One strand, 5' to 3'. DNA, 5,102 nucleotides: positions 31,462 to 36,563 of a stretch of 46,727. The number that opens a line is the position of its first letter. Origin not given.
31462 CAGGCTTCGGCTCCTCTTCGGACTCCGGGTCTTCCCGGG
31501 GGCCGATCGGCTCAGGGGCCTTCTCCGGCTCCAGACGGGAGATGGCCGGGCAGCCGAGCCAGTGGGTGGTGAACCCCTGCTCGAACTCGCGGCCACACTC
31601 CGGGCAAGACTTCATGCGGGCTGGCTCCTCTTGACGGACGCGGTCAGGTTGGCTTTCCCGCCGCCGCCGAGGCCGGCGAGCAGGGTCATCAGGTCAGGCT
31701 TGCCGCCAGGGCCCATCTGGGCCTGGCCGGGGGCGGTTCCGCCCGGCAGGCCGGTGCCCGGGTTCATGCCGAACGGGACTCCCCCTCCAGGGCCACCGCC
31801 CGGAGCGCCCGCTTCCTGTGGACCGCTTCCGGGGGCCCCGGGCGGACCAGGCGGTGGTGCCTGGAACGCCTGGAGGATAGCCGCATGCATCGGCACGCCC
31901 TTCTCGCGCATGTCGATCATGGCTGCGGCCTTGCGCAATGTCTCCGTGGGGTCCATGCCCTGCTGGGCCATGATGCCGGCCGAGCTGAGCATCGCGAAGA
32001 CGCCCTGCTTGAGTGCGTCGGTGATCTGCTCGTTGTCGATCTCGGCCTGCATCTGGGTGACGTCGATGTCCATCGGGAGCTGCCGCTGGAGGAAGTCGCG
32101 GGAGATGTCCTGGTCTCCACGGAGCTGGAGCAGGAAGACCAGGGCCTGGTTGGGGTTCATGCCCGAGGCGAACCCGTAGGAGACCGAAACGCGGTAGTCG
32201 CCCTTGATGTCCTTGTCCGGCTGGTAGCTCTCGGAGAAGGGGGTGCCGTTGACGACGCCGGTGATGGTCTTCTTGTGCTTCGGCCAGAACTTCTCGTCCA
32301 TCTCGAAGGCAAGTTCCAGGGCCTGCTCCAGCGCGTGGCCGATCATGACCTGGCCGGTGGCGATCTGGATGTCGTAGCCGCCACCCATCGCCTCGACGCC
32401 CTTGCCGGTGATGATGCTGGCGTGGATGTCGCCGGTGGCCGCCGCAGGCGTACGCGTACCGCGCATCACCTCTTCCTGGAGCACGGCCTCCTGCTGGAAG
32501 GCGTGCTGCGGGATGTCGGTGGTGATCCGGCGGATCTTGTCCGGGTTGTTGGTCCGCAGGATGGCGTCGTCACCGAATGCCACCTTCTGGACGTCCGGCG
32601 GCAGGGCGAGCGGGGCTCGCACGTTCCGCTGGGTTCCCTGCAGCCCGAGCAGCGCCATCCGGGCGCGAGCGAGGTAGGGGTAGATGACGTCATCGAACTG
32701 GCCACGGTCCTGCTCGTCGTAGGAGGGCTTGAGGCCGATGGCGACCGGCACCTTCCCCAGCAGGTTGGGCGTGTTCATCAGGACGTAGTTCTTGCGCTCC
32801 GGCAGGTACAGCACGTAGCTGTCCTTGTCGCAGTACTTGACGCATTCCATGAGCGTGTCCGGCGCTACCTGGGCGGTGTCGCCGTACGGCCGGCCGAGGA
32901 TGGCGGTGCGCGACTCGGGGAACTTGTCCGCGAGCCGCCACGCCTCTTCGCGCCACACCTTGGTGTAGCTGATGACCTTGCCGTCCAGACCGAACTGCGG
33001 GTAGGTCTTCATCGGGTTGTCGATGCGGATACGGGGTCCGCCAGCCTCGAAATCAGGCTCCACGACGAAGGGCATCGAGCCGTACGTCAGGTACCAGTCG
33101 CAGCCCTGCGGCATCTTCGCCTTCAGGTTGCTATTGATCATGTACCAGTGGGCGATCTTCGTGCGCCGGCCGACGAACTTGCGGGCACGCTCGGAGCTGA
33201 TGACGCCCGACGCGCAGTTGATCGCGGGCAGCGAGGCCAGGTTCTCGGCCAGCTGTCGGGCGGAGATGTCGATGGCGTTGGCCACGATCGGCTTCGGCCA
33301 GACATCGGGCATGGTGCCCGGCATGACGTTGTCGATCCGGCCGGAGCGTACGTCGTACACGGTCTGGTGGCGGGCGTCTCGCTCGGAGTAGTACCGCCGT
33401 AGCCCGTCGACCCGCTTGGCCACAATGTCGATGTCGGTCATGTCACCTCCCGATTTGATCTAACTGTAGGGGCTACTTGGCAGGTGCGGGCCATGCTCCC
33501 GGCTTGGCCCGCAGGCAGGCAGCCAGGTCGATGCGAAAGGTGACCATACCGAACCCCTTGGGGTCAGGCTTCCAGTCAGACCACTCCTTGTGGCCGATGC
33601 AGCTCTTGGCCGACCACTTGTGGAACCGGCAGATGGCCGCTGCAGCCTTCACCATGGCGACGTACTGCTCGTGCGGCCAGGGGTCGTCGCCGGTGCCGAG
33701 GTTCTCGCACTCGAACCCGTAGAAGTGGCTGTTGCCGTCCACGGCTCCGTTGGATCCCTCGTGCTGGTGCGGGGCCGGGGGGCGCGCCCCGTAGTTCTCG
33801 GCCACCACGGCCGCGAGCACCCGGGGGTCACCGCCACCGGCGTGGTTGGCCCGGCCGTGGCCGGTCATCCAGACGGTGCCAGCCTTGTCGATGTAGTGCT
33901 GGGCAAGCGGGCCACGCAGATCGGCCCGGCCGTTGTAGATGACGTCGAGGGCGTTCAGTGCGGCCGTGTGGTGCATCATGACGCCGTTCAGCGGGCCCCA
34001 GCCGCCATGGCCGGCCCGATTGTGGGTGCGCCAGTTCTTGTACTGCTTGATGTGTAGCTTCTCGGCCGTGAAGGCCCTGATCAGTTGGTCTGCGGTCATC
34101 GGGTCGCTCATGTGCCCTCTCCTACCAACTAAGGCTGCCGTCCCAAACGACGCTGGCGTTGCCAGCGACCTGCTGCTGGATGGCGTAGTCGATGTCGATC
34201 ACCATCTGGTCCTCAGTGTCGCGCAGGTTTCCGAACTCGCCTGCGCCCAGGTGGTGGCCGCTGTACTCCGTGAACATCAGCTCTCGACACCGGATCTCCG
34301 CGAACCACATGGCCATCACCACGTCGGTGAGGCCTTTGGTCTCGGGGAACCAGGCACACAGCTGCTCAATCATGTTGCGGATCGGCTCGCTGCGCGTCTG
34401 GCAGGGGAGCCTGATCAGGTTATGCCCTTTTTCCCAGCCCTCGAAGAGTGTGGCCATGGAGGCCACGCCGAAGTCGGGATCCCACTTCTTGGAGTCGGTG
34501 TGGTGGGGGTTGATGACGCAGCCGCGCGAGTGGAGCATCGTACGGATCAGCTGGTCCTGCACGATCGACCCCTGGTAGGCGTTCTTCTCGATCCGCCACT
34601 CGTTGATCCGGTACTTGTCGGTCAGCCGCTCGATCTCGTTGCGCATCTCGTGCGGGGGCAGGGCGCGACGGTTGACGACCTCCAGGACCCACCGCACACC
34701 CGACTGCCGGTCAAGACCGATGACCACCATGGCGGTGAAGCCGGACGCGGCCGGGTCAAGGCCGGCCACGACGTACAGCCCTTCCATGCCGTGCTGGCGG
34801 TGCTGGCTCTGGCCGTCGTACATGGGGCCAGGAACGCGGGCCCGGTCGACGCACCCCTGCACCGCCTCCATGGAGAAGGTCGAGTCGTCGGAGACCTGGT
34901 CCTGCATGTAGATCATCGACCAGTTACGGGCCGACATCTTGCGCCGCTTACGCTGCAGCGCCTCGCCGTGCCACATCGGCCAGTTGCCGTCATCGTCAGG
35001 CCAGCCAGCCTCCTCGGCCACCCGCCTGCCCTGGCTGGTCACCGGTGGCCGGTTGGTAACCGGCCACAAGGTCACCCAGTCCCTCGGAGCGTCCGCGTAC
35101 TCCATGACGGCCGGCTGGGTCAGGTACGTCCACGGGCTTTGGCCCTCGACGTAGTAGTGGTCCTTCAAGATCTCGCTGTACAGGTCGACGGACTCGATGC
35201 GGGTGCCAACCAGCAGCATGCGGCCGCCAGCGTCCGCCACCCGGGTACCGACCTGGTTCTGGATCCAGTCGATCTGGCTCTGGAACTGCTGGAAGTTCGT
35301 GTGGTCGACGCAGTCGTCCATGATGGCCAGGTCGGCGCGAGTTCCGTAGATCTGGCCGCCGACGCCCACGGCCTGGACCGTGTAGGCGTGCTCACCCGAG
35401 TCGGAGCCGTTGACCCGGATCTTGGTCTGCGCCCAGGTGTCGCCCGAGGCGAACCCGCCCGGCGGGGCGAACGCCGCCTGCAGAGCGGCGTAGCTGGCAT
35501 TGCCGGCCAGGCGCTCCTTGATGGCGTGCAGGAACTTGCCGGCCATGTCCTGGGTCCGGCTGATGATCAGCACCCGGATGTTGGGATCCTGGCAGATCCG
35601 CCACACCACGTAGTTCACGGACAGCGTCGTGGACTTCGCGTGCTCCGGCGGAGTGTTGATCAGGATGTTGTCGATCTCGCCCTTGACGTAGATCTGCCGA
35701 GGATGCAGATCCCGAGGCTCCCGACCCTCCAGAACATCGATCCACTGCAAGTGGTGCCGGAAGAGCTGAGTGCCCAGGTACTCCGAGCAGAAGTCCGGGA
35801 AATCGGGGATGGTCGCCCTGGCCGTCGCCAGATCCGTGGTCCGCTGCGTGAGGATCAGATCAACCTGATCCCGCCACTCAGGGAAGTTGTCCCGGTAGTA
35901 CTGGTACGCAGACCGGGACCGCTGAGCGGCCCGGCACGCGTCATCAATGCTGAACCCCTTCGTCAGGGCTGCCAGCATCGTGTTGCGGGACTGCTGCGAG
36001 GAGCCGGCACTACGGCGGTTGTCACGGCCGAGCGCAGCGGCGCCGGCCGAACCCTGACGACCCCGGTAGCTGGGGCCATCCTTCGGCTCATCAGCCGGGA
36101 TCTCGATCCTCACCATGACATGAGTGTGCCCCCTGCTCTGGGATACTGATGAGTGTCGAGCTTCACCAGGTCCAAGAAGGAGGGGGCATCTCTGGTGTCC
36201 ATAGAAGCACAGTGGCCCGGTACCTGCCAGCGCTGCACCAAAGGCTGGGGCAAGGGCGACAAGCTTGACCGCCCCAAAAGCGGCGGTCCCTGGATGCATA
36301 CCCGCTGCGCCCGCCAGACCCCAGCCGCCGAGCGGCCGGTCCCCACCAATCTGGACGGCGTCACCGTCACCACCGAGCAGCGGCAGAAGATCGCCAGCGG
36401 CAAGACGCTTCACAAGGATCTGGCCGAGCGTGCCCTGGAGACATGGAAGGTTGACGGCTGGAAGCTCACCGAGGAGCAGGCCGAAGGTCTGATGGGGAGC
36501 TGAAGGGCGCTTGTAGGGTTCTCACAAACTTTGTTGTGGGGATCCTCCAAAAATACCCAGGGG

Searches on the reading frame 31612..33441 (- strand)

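Call 10: search_protein_families(library=phrogs, proteins=[window:31612-33441:-], max_evalue=0.01)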
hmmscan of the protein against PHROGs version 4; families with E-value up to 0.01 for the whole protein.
window:31612-33441:- (609 aa): 1 family
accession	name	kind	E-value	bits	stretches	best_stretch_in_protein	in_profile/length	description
phrog_104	-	head and packaging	5.4e-27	95.6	1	6-607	39-548/550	portal protein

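Call 11: search_protein_families(library=pfam, proteins=[window:31612-33441:-], max_evalue=0.01)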
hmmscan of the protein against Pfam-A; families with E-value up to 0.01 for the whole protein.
window:31612-33441:- (609 aa): 0 families

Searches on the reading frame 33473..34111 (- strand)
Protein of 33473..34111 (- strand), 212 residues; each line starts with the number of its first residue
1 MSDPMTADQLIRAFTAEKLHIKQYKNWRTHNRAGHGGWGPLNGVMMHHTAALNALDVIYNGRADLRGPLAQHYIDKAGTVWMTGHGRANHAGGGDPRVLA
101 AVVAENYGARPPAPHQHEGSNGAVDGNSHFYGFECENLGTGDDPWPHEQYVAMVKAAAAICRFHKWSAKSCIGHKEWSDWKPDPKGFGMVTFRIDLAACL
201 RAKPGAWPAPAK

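Call 10: search_protein_families(library=phrogs, proteins=[window:33473-34111:-], max_evalue=0.01)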
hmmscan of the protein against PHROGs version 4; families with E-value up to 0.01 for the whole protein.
window:33473-34111:- (212 aa): 4 families
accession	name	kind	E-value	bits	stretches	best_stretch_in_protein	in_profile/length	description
phrog_880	-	lysis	2.6e-51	176.4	1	1-206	155-341/435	endolysin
phrog_1493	-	lysis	1.8e-14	54.7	1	19-209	10-180/394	endolysin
phrog_700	-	lysis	9.6e-11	42.7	1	33-202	230-370/491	endolysin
phrog_14048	-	lysis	0.0004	21.2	0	121-169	82-132/305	endolysin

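Call 11: search_protein_families(library=pfam, proteins=[window:33473-34111:-], max_evalue=0.01)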
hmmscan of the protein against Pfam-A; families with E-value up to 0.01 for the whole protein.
window:33473-34111:- (212 aa): 1 family
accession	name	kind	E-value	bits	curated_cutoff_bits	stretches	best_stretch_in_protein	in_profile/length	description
PF01510.30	Amidase_2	-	8.9e-18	65.3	26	1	39-184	3-129/131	N-acetylmuramoyl-L-alanine amidase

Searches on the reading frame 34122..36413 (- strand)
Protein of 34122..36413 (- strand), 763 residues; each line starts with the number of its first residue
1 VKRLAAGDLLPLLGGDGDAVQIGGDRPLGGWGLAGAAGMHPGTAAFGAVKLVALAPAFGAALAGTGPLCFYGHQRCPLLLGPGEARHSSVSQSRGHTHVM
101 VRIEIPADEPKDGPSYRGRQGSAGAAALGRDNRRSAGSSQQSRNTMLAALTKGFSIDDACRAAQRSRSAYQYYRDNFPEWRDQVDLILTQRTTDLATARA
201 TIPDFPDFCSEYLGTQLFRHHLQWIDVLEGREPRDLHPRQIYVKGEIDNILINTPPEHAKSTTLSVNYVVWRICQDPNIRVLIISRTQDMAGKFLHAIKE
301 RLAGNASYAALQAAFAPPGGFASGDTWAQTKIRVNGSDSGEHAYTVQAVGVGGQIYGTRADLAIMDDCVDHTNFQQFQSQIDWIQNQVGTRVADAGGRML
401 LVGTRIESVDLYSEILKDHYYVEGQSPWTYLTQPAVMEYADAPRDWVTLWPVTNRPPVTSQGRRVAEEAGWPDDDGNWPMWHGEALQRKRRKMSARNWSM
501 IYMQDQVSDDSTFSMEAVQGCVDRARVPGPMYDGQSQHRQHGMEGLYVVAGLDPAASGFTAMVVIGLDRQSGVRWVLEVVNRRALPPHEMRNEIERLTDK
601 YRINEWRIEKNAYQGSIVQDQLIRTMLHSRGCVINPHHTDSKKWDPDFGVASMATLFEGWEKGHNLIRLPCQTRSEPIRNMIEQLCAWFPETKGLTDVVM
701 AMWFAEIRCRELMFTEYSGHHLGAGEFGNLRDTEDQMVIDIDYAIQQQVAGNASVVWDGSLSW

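Call 10: search_protein_families(library=phrogs, proteins=[window:34122-36413:-], max_evalue=0.01)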
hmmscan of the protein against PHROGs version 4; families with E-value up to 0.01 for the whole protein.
window:34122-36413:- (763 aa): 5 families
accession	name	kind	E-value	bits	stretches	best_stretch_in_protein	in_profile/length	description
phrog_38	-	head and packaging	4.1e-72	245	1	143-715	220-709/760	terminase large subunit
phrog_4758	-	head and packaging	1.1e-17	65.3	1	240-419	53-221/243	terminase large subunit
phrog_5909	-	head and packaging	1.4e-06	28.6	1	488-624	50-184/285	terminase large subunit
phrog_17672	-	head and packaging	1.6e-05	25.1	1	251-373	69-185/395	terminase large subunit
phrog_28155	-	head and packaging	0.00018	22.4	1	244-300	56-112/260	terminase large subunit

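Call 11: search_protein_families(library=pfam, proteins=[window:34122-36413:-], max_evalue=0.01)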
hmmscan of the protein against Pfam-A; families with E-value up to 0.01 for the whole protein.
window:34122-36413:- (763 aa): 1 family
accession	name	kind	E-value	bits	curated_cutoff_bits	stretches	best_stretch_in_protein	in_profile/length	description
PF17289.8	Terminase_6C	-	1.5e-06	28.7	22.6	1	551-653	2-103/155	Terminase RNaseH-like domain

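Call 12: search_dna_similar(query=window:34122-36119:-, collection=phages, mode=protein, max_rows=25)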
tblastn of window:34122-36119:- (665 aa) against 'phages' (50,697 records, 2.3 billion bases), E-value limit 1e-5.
Records with a match: 120; places in all: 120; records where one place covers at least 80% of the query: 31.
Best place of each record, by identity: <60% 120.
By first word of the organism name: Streptomyces 31; Vibrio 24; Bacillus 7; Mycobacterium 7; Lentibacter 5; Ralstonia 5; Natrialba 4; phage 3; Klebsiella 3; Roseobacter 3; and 22 more.
By host as written in the record: - 22; Streptomyces griseus ATCC 10137 10; Streptomyces scabiei RL-34 7; Vibrio crassostreae 7; Lentibacter sp. SH36 5; Streptomyces lividans JI 1326 4; Streptomyces viridochromogenes DSM40736 4; Streptomyces lividans HXY6 2; and 43 more.
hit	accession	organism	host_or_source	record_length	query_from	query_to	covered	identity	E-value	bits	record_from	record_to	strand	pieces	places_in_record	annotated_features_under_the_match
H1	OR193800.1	Streptomyces phage Kumquat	Streptomyces lividans JI 1326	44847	32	651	93%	51.8%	0e+0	638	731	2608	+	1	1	1: terminase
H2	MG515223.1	Streptomyces phage WRightOn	Streptomyces viridochromogenes DSM40736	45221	32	659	94%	51.0%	0e+0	635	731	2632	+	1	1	terminase | endonuclease VII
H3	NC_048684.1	Streptomyces phage WRightOn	Streptomyces viridochromogenes DSM40736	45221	32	659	94%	51.0%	0e+0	635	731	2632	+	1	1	terminase large subunit | endonuclease VII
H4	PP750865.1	Streptomyces phage Abafar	Streptomyces albidoflavus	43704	32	651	93%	51.5%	0e+0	635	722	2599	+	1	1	terminase large subunit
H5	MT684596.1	Streptomyces phage Zeigle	Streptomyces viridochromogenes DSM40736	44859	32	651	93%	51.5%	0e+0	634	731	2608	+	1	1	1: terminase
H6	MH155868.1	Streptomyces phage FlowerPower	Streptomyces scabiei RL-34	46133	21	653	95%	49.8%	0e+0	616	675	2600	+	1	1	1: terminase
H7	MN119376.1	Streptomyces phage Geostin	Streptomyces scabiei RL-34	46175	21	653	95%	49.8%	0e+0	616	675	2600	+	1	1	1: terminase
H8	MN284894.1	Streptomyces phage Fabian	Streptomyces scabiei RL-34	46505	21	653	95%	49.8%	0e+0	616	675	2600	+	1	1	1: terminase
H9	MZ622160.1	Streptomyces phage RetrieverFever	Streptomyces scabiei RL-34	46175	21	653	95%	49.8%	0e+0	616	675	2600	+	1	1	1: terminase large subunit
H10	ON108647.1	Streptomyces phage Vorvolakos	Streptomyces scabiei RL-34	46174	21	653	95%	49.8%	0e+0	616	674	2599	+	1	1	1: terminase large subunit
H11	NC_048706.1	Streptomyces phage FlowerPower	Streptomyces scabiei RL-34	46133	21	653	95%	49.8%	0e+0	616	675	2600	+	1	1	1: terminase large subunit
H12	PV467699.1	Streptomyces phage Gremlin23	Streptomyces scabiei RL-34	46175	21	653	95%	49.8%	0e+0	616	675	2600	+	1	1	1: terminase large subunit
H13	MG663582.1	Streptomyces phage HaugeAnator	Streptomyces griseus ATCC 10137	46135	32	659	94%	50.1%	0e+0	621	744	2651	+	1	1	terminase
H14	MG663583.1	Streptomyces phage Percastrophe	Streptomyces griseus ATCC 10137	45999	32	659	94%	50.1%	0e+0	621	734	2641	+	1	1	terminase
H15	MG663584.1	Streptomyces phage Romero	Streptomyces griseus ATCC 10137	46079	32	659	94%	50.1%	0e+0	621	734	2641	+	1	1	terminase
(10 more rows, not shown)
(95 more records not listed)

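Call 19: find_related_loci(query=window:34122-36119:-, collection=viral_contigs, flank=6000)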
Query window:34122-36119:- (665 aa) in viral_contigs; peptide patterns used: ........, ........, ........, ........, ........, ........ (x = any residue, [..] = any of these).
40 stretches matched a pattern; 39 encode a relative of the query (tblastn E <= 1e-3); 39 distinct loci.
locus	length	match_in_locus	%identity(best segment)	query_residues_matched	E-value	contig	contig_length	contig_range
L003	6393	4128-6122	100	1-665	0e+0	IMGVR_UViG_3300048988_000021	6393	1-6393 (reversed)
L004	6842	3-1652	100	116-665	0e+0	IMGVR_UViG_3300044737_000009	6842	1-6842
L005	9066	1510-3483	76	2-663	0e+0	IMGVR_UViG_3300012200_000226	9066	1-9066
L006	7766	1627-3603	75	2-664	0e+0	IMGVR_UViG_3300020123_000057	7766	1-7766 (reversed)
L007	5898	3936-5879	75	2-650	0e+0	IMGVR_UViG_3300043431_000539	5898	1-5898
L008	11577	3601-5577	74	2-663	0e+0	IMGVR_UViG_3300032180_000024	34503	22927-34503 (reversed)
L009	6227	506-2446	75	1-650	0e+0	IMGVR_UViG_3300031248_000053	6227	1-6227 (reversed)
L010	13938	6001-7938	75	2-650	0e+0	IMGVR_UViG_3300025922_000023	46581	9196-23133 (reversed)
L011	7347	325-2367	72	2-663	0e+0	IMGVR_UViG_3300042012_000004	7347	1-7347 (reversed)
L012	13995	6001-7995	73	1-663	0e+0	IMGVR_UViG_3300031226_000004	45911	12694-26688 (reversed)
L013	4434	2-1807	77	64-663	0e+0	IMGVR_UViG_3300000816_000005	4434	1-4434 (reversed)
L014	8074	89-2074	65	12-665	0e+0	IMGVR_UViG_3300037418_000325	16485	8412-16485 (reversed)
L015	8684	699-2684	65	12-665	0e+0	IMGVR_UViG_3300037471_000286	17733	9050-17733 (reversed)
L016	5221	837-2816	65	12-663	0e+0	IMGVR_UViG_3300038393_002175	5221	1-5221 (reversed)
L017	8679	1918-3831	64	24-665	0e+0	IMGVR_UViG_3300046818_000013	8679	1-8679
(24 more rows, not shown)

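Call 48: find_homologous_proteins(query=window:34122-36119:-, max_evalue=1e-100)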
Query window:34122-36119:- (665 aa): 1214 proteins with E <= 1e-100 among 8000 candidates; the best 120 are listed.
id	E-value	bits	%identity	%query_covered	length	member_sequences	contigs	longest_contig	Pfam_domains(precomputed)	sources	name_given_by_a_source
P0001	0.0e+0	1565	100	100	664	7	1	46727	PF17289.9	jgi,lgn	jgi:hypothetical protein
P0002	0.0e+0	1357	85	100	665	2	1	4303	-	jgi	jgi:hypothetical protein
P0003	0.0e+0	1320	82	100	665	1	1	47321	PF17289.9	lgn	-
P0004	0.0e+0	1232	76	100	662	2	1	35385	PF17289.9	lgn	-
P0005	0.0e+0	1214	77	100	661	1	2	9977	-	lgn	-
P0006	0.0e+0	1209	76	100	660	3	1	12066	-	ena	-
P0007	0.0e+0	1203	76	100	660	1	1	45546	PF17289.9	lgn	-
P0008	0.0e+0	1202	76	100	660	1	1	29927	PF17289.9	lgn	-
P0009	0.0e+0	1199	76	98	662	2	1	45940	-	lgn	-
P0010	0.0e+0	1196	75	99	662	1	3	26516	-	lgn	-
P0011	0.0e+0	1186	76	97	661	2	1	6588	-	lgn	-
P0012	0.0e+0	1181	74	100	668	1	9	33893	-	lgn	-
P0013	0.0e+0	1178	75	100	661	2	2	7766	-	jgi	-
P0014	0.0e+0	1172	75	100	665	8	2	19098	-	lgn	-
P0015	0.0e+0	1171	74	99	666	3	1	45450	-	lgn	-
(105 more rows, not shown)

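Call 49: find_encoding_contigs(protein=P0003, flank=6000, max_places=3)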
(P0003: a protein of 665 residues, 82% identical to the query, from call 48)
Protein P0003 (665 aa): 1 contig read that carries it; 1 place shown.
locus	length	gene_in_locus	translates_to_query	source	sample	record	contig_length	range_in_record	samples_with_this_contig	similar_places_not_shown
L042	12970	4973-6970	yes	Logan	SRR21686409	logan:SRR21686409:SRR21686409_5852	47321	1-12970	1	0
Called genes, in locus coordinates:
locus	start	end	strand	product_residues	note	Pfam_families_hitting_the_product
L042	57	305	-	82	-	-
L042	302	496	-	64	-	-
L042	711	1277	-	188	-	PF26096:DUF8033 (weak)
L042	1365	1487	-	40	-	-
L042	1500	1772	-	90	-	-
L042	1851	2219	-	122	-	-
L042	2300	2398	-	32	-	-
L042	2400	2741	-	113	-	-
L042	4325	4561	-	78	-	-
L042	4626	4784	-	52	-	-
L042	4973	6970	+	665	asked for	PF17289:Terminase_6C (weak)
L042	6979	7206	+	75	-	-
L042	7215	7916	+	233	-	PF01510:Amidase_2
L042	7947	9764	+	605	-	-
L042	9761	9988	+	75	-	-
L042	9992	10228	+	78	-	-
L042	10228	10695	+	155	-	-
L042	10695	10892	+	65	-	-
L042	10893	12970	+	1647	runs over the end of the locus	-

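Call 50: find_encoding_contigs(protein=P0002, flank=6000, max_places=3)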
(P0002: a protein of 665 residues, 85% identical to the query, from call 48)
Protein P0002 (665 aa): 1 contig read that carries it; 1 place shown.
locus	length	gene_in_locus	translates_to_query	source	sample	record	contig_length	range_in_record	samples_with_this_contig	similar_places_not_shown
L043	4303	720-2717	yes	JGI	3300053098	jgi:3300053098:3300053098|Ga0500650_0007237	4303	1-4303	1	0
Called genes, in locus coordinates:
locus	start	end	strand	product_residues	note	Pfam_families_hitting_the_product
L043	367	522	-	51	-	-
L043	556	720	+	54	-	-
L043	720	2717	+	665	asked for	-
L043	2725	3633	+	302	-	PF01510:Amidase_2 (weak)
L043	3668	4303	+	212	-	?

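Call 59: list_cluster_members(proteins=[P0001])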
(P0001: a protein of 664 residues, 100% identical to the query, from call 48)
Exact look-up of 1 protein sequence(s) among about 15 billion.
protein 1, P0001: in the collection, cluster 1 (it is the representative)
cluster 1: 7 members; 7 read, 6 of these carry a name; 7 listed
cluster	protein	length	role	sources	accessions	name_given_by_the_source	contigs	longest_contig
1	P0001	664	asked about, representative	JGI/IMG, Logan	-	hypothetical protein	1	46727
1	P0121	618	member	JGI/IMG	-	hypothetical protein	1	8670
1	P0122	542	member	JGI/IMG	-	hypothetical protein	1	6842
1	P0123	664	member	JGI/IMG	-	hypothetical protein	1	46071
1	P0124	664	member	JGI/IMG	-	hypothetical protein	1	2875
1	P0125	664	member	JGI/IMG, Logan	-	hypothetical protein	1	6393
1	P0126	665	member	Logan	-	-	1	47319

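Call 60: find_encoding_contigs(protein=P0123, flank=5000, max_places=2)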
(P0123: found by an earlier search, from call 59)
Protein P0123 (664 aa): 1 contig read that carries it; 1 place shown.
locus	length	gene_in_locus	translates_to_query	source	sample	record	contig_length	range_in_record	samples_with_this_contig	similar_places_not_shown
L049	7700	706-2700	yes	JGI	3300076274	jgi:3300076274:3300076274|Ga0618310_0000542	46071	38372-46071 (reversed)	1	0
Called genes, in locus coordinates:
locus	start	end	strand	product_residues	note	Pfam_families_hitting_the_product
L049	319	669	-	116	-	-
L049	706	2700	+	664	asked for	PF17289:Terminase_6C (faint)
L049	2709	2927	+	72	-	-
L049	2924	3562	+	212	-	PF01510:Amidase_2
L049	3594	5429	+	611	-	-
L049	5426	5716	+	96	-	-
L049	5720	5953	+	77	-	-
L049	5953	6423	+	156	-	-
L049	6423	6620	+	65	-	-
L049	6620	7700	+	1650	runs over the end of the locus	-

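Call 61: find_encoding_contigs(protein=P0126, flank=5000, max_places=2)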
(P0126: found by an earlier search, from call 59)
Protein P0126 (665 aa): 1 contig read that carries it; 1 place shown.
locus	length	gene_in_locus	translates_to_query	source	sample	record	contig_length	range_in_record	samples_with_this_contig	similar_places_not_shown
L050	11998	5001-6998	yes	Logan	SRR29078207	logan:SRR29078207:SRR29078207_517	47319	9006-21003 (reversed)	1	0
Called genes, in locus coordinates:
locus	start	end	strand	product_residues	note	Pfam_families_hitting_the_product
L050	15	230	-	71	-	-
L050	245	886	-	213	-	PF26096:DUF8033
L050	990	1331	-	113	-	-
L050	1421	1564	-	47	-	-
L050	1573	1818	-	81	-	-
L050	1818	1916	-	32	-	-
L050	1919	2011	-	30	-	-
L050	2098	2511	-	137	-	-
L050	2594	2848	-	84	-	-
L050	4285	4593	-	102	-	-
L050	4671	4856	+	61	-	-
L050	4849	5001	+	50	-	-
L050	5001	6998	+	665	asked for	PF17289:Terminase_6C (weak)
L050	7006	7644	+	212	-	PF01510:Amidase_2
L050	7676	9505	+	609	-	-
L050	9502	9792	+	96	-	-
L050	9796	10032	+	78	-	-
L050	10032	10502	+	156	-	-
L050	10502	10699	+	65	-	-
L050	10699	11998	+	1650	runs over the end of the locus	-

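Call 62: find_encoding_contigs(protein=P0121, flank=5000, max_places=2)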
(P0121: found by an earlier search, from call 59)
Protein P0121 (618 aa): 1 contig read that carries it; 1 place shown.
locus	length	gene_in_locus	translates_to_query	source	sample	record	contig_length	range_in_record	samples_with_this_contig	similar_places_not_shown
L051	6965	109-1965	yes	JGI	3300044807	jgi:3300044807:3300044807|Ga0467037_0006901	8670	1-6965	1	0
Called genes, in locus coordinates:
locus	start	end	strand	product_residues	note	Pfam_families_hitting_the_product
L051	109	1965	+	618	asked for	PF17289:Terminase_6C (weak)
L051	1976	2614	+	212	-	PF01510:Amidase_2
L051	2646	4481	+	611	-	-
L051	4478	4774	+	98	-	-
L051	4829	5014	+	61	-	-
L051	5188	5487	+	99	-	-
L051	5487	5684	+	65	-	-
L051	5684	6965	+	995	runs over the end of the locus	?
